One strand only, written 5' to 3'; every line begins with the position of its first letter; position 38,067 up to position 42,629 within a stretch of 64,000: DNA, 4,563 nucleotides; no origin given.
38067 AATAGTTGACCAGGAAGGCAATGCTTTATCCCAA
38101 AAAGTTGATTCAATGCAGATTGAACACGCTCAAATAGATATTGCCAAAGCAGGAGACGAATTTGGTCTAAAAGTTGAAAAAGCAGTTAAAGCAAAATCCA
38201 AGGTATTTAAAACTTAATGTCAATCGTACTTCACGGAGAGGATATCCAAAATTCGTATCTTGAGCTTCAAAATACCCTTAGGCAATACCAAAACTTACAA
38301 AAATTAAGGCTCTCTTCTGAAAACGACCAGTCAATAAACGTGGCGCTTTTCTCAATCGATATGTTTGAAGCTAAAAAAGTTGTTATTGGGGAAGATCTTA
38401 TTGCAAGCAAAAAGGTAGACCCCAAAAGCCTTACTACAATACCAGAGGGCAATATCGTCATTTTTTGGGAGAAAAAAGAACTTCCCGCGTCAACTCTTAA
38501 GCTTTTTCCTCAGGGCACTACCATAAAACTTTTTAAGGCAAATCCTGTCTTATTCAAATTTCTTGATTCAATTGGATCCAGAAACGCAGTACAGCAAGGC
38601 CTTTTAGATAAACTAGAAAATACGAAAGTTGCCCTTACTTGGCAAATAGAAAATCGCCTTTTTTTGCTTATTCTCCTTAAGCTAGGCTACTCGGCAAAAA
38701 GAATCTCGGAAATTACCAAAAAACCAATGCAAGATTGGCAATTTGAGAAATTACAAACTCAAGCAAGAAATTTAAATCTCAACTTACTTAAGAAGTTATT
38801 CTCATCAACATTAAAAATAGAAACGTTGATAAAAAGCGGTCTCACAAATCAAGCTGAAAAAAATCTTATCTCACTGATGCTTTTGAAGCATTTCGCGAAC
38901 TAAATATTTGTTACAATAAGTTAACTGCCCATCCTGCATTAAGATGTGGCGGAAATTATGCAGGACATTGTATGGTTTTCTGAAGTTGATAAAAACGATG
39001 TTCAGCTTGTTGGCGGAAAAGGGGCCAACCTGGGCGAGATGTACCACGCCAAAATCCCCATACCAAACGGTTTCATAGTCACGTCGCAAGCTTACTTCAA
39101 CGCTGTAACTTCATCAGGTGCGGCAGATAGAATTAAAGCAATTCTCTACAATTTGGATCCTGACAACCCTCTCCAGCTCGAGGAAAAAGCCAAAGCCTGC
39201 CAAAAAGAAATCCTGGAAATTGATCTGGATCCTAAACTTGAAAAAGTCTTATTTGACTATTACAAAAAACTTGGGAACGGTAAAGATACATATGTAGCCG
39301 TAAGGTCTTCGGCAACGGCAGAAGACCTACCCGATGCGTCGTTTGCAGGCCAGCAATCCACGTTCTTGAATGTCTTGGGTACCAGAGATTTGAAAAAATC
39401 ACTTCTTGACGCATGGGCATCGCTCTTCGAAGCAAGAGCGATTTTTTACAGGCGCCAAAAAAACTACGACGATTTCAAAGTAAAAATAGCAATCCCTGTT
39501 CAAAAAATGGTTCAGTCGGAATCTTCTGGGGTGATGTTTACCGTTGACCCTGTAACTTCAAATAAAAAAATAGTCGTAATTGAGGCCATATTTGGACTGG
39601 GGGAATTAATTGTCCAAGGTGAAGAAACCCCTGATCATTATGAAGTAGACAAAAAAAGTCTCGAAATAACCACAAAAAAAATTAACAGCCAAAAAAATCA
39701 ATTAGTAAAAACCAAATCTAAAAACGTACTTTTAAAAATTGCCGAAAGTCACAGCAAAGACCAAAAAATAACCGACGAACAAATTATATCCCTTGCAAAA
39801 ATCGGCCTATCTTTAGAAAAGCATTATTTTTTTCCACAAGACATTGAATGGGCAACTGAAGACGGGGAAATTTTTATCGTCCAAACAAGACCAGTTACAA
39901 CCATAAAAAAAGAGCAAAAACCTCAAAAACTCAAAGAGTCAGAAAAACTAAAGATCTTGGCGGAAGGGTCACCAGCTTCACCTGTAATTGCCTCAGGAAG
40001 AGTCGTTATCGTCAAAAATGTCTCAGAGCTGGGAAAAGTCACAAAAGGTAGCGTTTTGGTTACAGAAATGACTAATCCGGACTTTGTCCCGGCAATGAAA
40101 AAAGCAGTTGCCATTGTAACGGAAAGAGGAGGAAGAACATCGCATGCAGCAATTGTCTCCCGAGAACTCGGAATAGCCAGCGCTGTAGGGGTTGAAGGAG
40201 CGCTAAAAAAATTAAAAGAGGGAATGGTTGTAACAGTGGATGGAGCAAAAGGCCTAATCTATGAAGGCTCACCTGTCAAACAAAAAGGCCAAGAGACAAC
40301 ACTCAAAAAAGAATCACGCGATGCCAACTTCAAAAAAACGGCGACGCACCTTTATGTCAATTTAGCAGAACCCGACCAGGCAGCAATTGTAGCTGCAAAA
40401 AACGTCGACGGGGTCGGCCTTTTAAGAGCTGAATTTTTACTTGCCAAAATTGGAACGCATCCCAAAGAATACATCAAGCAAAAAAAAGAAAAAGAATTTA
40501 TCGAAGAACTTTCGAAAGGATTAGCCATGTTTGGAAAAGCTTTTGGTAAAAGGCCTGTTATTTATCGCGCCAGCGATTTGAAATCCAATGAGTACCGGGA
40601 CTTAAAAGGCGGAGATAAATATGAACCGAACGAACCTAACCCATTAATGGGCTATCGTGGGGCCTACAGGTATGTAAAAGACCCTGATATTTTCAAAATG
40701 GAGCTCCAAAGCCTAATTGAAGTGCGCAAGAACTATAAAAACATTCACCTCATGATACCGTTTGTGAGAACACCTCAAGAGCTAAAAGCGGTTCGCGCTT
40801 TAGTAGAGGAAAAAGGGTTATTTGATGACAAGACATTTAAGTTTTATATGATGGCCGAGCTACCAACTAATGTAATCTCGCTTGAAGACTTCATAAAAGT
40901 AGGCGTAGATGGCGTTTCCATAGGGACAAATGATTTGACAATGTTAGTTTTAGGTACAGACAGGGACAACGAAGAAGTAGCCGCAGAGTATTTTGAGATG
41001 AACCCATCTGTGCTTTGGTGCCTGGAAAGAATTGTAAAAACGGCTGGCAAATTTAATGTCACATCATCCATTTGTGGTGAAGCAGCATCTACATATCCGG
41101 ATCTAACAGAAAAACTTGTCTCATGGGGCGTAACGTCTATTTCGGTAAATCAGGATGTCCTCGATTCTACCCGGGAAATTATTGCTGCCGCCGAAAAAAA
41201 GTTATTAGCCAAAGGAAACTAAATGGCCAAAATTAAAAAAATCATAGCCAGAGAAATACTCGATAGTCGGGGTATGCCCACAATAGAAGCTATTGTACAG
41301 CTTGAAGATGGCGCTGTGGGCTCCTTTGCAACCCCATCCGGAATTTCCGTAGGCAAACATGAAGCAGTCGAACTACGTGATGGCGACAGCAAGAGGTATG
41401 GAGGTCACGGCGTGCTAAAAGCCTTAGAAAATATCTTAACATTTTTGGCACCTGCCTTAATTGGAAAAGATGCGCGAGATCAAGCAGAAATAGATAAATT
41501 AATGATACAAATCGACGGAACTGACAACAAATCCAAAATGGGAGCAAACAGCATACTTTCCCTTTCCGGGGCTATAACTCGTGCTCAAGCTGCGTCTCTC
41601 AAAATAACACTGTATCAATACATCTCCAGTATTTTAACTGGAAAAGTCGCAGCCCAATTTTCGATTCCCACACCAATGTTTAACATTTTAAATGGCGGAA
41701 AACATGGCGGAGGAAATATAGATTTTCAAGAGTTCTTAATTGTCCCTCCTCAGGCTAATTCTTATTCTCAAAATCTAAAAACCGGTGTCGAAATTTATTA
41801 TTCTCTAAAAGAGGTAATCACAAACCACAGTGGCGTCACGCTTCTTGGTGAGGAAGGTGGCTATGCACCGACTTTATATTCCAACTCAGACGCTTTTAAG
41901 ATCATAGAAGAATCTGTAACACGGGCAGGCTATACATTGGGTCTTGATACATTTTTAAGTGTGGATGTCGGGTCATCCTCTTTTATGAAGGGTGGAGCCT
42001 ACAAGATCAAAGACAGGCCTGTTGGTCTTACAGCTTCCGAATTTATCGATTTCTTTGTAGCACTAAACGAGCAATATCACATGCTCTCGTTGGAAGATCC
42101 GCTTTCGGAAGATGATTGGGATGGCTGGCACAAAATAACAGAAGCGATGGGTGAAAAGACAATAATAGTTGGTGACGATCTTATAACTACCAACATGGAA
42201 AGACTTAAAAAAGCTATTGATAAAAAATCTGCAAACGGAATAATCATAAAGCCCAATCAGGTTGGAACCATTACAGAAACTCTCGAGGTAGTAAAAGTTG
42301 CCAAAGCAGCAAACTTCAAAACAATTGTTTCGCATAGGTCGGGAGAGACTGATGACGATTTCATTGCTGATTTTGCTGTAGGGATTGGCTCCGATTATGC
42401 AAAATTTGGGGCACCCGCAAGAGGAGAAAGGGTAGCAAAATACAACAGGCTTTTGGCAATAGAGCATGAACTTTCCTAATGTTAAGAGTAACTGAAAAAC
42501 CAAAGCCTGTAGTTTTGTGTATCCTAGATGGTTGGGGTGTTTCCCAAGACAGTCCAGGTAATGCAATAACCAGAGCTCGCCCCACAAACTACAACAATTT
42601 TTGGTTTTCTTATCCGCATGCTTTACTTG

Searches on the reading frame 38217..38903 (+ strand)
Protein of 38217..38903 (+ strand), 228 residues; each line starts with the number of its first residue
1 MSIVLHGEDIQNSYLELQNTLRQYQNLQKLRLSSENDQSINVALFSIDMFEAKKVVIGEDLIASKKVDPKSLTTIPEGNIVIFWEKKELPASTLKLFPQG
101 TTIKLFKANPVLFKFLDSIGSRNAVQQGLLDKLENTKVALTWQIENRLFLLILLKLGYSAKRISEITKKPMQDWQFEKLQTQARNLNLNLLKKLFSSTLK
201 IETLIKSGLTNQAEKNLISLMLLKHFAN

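Call 30: search_protein_families(library=pfam, proteins=[window:38217-38903:+], max_evalue=0.001)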
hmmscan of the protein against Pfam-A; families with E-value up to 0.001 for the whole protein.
window:38217-38903:+ (228 aa): 1 family
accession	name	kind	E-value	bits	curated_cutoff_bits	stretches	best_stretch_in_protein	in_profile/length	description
PF21694.2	DNA_pol3_delta_C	-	0.00025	21.4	27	1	140-223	40-119/121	DNA polymerase III delta subunit, C-terminal domain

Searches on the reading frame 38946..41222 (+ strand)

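Call 30: search_protein_families(library=pfam, proteins=[window:38946-41222:+], max_evalue=0.001)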
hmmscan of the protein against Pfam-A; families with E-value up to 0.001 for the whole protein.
window:38946-41222:+ (758 aa): 3 families
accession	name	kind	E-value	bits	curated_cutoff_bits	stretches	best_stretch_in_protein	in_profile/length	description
PF01326.24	PPDK_N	-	1.3e-99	334.1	27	1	20-332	2-324/328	Pyruvate phosphate dikinase, AMP/ATP-binding domain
PF02896.24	PEP-utilizers_C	-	2.2e-59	201.5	22.8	1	463-749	16-291/293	PEP-utilising enzyme, PEP-binding domain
PF00391.29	PEP-utilizers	-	2.9e-26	91.3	23.1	1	366-436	2-72/72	PEP-utilising enzyme, mobile domain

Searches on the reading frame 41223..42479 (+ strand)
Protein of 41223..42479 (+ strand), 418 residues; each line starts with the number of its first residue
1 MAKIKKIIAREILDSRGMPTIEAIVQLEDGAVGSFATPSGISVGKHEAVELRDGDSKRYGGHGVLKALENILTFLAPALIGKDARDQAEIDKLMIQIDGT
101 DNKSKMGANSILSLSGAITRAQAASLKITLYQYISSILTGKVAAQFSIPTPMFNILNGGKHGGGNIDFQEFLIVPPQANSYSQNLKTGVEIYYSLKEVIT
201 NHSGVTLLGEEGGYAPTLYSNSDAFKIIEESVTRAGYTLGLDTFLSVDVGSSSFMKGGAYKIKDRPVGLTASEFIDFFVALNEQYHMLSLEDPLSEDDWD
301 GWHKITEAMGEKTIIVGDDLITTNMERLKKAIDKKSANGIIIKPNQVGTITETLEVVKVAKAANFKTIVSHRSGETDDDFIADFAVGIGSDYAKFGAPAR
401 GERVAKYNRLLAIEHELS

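Call 30: search_protein_families(library=pfam, proteins=[window:41223-42479:+], max_evalue=0.001)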
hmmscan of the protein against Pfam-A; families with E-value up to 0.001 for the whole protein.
window:41223-42479:+ (418 aa): 3 families
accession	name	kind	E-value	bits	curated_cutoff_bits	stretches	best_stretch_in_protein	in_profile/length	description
PF00113.28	Enolase_C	-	5.9e-92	308.5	21.5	1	146-417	2-281/296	Enolase, C-terminal TIM barrel domain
PF03952.21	Enolase_N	-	1.3e-50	171.4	35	1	4-134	1-131/131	Enolase, N-terminal domain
PF13378.12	MR_MLE_C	-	2.9e-08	34.1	29.4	1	270-367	56-150/219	Enolase C-terminal domain-like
